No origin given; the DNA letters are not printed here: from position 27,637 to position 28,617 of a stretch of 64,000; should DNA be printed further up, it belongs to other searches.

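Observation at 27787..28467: FHA plus winged-helix transcription factor translationally coupled to a Ser/Thr kinase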

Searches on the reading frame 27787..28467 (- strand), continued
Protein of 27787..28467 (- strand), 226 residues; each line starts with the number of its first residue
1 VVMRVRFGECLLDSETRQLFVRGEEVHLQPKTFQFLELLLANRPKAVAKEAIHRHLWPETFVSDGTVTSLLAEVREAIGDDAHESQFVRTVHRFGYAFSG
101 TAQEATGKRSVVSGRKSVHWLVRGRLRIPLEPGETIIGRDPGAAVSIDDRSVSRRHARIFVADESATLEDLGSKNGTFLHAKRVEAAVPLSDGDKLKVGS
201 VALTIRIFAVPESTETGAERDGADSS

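Call 34: find_encoding_contigs(protein=P0117, flank=8000, max_places=2)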
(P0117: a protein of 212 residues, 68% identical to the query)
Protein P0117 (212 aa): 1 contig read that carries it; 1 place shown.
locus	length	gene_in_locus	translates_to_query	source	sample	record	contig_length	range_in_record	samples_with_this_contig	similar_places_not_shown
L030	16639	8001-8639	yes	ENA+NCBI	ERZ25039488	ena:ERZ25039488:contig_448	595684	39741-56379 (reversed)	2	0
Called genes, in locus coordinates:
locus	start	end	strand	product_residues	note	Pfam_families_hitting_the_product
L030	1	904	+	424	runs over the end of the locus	PF00675:Peptidase_M16, PF05193:Peptidase_M16_C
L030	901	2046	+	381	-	PF13489:Methyltransf_23 (weak), PF08241:Methyltransf_11 (weak), PF08242:Methyltransf_12, PF13649:Methyltransf_25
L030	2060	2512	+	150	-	PF00692:dUTPase, PF22769:DCD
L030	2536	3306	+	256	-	PF00753:Lactamase_B, PF23023:Anti-Pycsar_Apyc1 (faint), PF12706:Lactamase_B_2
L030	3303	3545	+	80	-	PF02700:PurS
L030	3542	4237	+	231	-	PF13507:GATase_5, PF01965:DJ-1_PfpI (weak), PF07685:GATase_3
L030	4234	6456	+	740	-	PF18072:FGAR-AT_linker, PF00586:AIRS, PF02769:AIRS_C, PF00586:AIRS, PF02769:AIRS_C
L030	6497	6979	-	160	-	-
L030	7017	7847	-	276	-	-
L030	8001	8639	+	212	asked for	PF00486:Trans_reg_C, PF16697:Yop-YscD_cpl, PF00498:FHA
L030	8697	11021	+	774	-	PF00069:Pkinase, PF01636:APH (faint), PF03109:ABC1 (faint), PF07714:PK_Tyr_Ser-Thr, PF26549:Tricorn_N (faint)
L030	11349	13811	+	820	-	PF00069:Pkinase, PF01636:APH (faint), PF03109:ABC1 (faint), PF07714:PK_Tyr_Ser-Thr, PF26549:Tricorn_N (faint)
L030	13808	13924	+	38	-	-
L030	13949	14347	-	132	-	PF01850:PIN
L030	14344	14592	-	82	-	PF01402:RHH_1 (weak)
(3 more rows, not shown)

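Call 40: search_protein_representatives(protein=window:27790-28461:-)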
Query: 224 residues. Proteins with E-value up to 0.001 (for the whole library): 103501; up to 1e-10: 9942; up to 1e-30: 539. The best 150 are listed.
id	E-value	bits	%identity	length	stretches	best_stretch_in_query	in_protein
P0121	5.0e-68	245.1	36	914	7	110-210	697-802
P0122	6.3e-64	231.7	45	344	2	3-215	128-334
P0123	2.2e-61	223.4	83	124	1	1-121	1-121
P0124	3.9e-59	216.0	50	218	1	1-211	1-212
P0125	1.7e-58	213.9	48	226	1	1-216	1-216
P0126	1.9e-58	213.8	49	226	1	2-214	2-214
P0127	2.7e-57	210.0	49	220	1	1-214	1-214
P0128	5.6e-57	209.0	50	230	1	1-215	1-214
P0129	9.4e-57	208.2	47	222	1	1-216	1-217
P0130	4.5e-56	206.0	48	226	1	1-216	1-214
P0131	1.6e-55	204.2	46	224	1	1-216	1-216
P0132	1.6e-55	204.2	66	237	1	1-149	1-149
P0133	1.8e-55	204.0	49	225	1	1-215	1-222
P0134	2.4e-55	203.6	50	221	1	5-216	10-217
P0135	7.3e-55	202.1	46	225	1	3-208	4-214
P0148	3.2e-52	193.4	43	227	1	1-216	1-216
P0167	8.3e-50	185.6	43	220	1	1-214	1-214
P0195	2.0e-47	177.7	42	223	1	1-221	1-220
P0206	2.0e-46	174.5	40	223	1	1-215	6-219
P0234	7.0e-45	169.4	41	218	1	1-215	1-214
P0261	1.0e-43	165.6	40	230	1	1-211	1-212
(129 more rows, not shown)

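Call 54: predict_structure(alignment_id=A2)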
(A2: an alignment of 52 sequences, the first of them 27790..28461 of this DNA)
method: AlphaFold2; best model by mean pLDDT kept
length: 224 residues; sequences in the alignment: 52
mean_pLDDT: 82.3   pTM: 0.49
mean pLDDT of the five models: 82.3, 80.8, 80.3, 79.9, 72.3
residues with pLDDT >= 90: 102; 70-90: 91; 50-70: 7; < 50: 24
segments of 3 or more residues with pLDDT < 50: 104-112, 210-224
pLDDT, mean of each block of 10 residues (from residue 1): 85 83 87 95 92 91 91 88 83 87 50 70 79 85 89 91 89 93 94 95 77 38 32
secondary structure, 60 per line:
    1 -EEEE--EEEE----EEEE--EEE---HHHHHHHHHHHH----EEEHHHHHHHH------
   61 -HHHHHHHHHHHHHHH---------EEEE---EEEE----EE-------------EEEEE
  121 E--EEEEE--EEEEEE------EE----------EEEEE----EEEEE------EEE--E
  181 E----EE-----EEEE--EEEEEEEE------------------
elements in order: E2-5 E8-11 E16-19 E22-24 H28-39 E44-46 H47-54 H62-76 E86-89 E93-96 E116-121 E124-128 E131-136 E155-159 E164-168 E175-177 E193-196 E199-206
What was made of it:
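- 28162..28461 (-): OmpR/PhoB-type winged helix-turn-helix domain (aa 1-100 from ATG 28461). AF2 pLDDT 83-95 (call 54).
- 27820..27831 (-): Conserved S-T-x-T tail motif (S211 T212 E213 T214), candidate phospho-acceptor. The tail is disordered in AF2 (call 54).
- The tail and linker are disordered and both domains are confidently folded (call 54).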

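Call 56: list_cluster_members(proteins=[P0124, P0125, P0128, P0135, P0148, P0167, P0195, P0206, P0234, P0261])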
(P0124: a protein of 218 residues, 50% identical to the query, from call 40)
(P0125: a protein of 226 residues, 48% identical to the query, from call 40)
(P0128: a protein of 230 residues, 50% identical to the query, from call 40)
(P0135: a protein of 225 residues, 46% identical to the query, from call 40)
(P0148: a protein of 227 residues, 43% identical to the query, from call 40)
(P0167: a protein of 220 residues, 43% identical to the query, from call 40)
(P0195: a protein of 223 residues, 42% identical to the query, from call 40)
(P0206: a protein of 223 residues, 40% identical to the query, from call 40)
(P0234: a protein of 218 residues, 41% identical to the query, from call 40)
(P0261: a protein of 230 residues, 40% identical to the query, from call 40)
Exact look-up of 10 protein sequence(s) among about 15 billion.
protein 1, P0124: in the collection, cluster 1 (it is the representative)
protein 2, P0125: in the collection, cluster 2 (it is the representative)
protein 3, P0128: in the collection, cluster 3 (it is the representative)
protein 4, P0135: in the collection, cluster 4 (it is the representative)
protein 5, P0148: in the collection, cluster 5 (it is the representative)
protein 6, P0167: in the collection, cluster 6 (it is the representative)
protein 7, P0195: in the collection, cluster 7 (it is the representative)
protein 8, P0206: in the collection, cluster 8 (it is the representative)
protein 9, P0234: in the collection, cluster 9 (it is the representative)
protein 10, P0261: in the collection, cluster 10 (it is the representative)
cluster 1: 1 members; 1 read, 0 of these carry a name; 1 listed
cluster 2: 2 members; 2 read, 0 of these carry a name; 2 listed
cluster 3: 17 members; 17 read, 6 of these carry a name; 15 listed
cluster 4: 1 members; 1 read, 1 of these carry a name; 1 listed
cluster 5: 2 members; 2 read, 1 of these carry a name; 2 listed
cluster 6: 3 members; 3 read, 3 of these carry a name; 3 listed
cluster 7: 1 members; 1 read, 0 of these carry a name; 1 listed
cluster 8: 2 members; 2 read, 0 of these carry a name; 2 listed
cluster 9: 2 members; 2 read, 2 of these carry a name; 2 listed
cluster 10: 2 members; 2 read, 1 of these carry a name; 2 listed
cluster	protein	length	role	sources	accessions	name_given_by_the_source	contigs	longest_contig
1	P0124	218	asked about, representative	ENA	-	-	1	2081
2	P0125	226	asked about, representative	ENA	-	-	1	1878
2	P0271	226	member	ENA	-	-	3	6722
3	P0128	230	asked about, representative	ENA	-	-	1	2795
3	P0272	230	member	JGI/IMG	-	DNA-binding winged helix-turn-helix (wHTH) protein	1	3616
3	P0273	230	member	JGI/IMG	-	DNA-binding winged helix-turn-helix (wHTH) protein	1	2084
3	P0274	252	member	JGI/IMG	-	DNA-binding winged helix-turn-helix (wHTH) protein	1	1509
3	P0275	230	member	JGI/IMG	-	DNA-binding winged helix-turn-helix (wHTH) protein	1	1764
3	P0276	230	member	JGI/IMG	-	DNA-binding winged helix-turn-helix (wHTH) protein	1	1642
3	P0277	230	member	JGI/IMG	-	DNA-binding winged helix-turn-helix (wHTH) protein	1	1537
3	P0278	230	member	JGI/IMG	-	-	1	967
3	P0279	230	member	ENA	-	-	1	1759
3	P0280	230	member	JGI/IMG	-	-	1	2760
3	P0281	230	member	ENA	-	-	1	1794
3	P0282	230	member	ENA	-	-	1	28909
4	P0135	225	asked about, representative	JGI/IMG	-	DNA-binding winged helix-turn-helix (wHTH) protein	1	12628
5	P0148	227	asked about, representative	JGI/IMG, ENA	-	DNA-binding winged helix-turn-helix (wHTH) protein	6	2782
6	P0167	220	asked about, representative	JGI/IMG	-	DNA-binding winged helix-turn-helix (wHTH) protein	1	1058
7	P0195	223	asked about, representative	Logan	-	-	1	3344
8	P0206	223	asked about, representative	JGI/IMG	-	-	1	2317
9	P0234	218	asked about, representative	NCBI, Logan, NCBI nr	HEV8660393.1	MAG TPA: FHA domain-containing protein [Thermoanaerobaculia bacterium] | FHA domain-containing protein [Thermoanaerobaculia bacterium]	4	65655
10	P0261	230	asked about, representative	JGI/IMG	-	DNA-binding winged helix-turn-helix (wHTH) protein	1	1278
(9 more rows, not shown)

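Call 57: fold_search(model_id=the predicted structure, library=pdb)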
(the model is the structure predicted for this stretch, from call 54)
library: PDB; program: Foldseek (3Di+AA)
matches with E <= 10: 625; with E <= 0.001: 233
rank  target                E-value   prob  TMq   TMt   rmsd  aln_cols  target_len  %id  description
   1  3poa_A                1.1e-09  1.00  0.40  0.92   1.1        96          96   31  Structural and functional analysis of phosphothreonine-dependent FHA domain interactions (released 2011-01-26)
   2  3po8                  1.1e-09  1.00  0.41  0.91   1.2        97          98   31  Structural and functional analysis of phosphothreonine-dependent FHA domain interactions (released 2011-01-26)
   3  6i2p_E                3.1e-09  1.00  0.38  0.80   3.7       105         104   30  Crystal structure of the Mycobacterium tuberculosis PknB kinase domain (L33E mutant) in complex with its substrate Gar (released 2019-05-22)
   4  2ff4_A                3.1e-09  1.00  0.42  0.25  14.8       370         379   15  Mycobacterium tuberculosis EmbR in complex with low affinity phosphopeptide (released 2006-01-24)
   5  2ff4_B                3.7e-09  1.00  0.39  0.23  17.0       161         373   21  Mycobacterium tuberculosis EmbR in complex with low affinity phosphopeptide (released 2006-01-24)
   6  2lc1_MODEL_1_A        7.7e-09  1.00  0.37  0.78   2.2        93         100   33  Rv0020c_FHA Structure (released 2011-11-02)
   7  3oun_A                8.1e-09  1.00  0.37  0.88   1.9        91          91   34  Crystal structure of the FhaA FHA domain complexed with the intracellular domain of Rv3910 (released 2012-02-08)
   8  3gqs_A                9.1e-09  1.00  0.38  0.82   2.2        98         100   28  Crystal structure of the FHA domain of CT664 protein from Chlamydia trachomatis (released 2009-04-07)
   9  4qcj                  9.1e-09  1.00  0.38  0.81   2.6       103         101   31  Crystal Structure of OdhI from Corynebacterium glutamicum (released 2014-07-02)
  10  7rj3_B                1.2e-08  1.00  0.37  0.76   3.3       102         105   31  Crystal Structure of the Forkhead Associated (FHA) Domain of the Glycogen Accumulation Regulator (GarA) from Mycobacte (released 2021-07-28)
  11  6i2q_B                1.4e-08  1.00  0.38  0.85   1.5        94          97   31  Crystal structure of the wild-type SucA domain of Mycobacterium smegmatis KGD (alpha-ketoglutarate decarboxylase), in  (released 2019-05-22)
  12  2fez                  1.4e-08  1.00  0.40  0.24  17.5       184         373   18  Mycobacterium tuberculosis EmbR (released 2006-01-24)
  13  6i2p_D                1.7e-08  1.00  0.38  0.73   1.5        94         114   31  Crystal structure of the Mycobacterium tuberculosis PknB kinase domain (L33E mutant) in complex with its substrate Gar (released 2019-05-22)
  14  4jon_B                1.7e-08  1.00  0.38  0.67   3.0       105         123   30  Crystal structure of a centrosomal protein 170kDa, transcript variant beta (CEP170) from Homo sapiens at 2.15 A resolu (released 2013-04-17)
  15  7rj3_A                1.8e-08  1.00  0.38  0.79   1.7        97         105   31  Crystal Structure of the Forkhead Associated (FHA) Domain of the Glycogen Accumulation Regulator (GarA) from Mycobacte (released 2021-07-28)
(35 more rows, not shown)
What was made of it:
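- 27841..28119 (-): FHA domain (aa 115-207). Foldseek hit to FhaA FHA 3poa, TMt 0.92, rmsd 1.1 (call 57).
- On FHA domain (PF00498): Fold match to FhaA FHA, TMt 0.92 (call 57).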

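Call 58: search_protein_families(library=padloc, proteins=[window:27790-28461:-], max_evalue=0.001)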
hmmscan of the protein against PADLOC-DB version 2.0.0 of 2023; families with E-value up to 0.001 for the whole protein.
window:27790-28461:- (224 aa): 0 families

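Call 60: find_encoding_contigs(protein=P0063, flank=8000, max_places=1)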
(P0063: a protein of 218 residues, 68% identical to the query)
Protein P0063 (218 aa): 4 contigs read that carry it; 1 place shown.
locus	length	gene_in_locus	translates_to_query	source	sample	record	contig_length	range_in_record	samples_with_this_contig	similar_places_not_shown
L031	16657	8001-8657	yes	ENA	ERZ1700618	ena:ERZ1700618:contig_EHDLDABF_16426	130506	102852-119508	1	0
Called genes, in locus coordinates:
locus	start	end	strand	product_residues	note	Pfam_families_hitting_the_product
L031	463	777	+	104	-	-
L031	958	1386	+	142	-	PF04519:Bactofilin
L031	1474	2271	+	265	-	PF04519:Bactofilin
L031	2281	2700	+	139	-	PF16798:DUF5069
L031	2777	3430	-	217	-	PF00483:NTP_transferase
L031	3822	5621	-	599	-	PF01966:HD (faint), PF27444:GlnD_3rd, PF01842:ACT (faint), PF24931:ACT_ACR9_3rd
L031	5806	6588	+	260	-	PF00586:AIRS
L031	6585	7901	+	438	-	PF02769:AIRS_C, PF00586:AIRS, PF02769:AIRS_C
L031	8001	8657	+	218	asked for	PF00486:Trans_reg_C, PF16697:Yop-YscD_cpl, PF00498:FHA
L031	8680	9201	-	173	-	-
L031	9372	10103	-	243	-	PF01416:PseudoU_synth_1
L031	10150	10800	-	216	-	PF00486:Trans_reg_C, PF16697:Yop-YscD_cpl, PF00498:FHA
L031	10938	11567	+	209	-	-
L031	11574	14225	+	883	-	PF00069:Pkinase, PF01636:APH (faint), PF07714:PK_Tyr_Ser-Thr, PF13428:TPR_14 (faint), PF21033:RMD1-3 (faint), PF00515:TPR_1 (faint), PF07719:TPR_2 (faint), PF13432:TPR_16 (weak), +4 more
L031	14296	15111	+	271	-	PF00561:Abhydrolase_1, PF12146:Hydrolase_4, PF12697:Abhydrolase_6, PF06821:Ser_hydrolase (faint), PF00561:Abhydrolase_1 (weak)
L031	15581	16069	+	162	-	PF16697:Yop-YscD_cpl, PF00498:FHA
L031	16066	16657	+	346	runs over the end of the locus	PF00069:Pkinase, PF03109:ABC1 (faint), PF07714:PK_Tyr_Ser-Thr, PF01636:APH (weak)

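Call 61: find_encoding_contigs(protein=P0097, flank=8000, max_places=1)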
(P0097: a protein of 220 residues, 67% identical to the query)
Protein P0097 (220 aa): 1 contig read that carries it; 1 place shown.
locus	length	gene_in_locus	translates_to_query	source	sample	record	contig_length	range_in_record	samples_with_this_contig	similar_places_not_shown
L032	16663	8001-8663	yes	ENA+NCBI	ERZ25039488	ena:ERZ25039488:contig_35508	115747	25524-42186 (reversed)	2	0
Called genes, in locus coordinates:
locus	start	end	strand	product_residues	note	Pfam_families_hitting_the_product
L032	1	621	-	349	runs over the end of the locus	-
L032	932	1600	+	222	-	PF00486:Trans_reg_C, PF16697:Yop-YscD_cpl, PF00498:FHA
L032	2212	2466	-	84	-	-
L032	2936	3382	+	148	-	-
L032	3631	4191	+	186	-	PF26550:Tricorn_2nd (weak), PF07676:PD40 (faint)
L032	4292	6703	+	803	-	PF18072:FGAR-AT_linker, PF00586:AIRS, PF02769:AIRS_C, PF00586:AIRS, PF02769:AIRS_C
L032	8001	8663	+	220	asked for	PF00486:Trans_reg_C, PF16697:Yop-YscD_cpl, PF00498:FHA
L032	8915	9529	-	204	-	PF13489:Methyltransf_23, PF05175:MTS (weak), PF01209:Ubie_methyltran (faint), PF13649:Methyltransf_25, PF13847:Methyltransf_31, PF08241:Methyltransf_11, PF08242:Methyltransf_12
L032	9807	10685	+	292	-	PF20094:GWxTD_dom (weak)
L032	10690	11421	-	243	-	PF01416:PseudoU_synth_1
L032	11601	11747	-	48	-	-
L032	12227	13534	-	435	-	-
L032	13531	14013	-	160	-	-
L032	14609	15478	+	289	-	PF00561:Abhydrolase_1, PF12146:Hydrolase_4, PF12697:Abhydrolase_6, PF06821:Ser_hydrolase (faint)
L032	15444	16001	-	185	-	-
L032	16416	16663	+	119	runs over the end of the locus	PF16697:Yop-YscD_cpl, PF00498:FHA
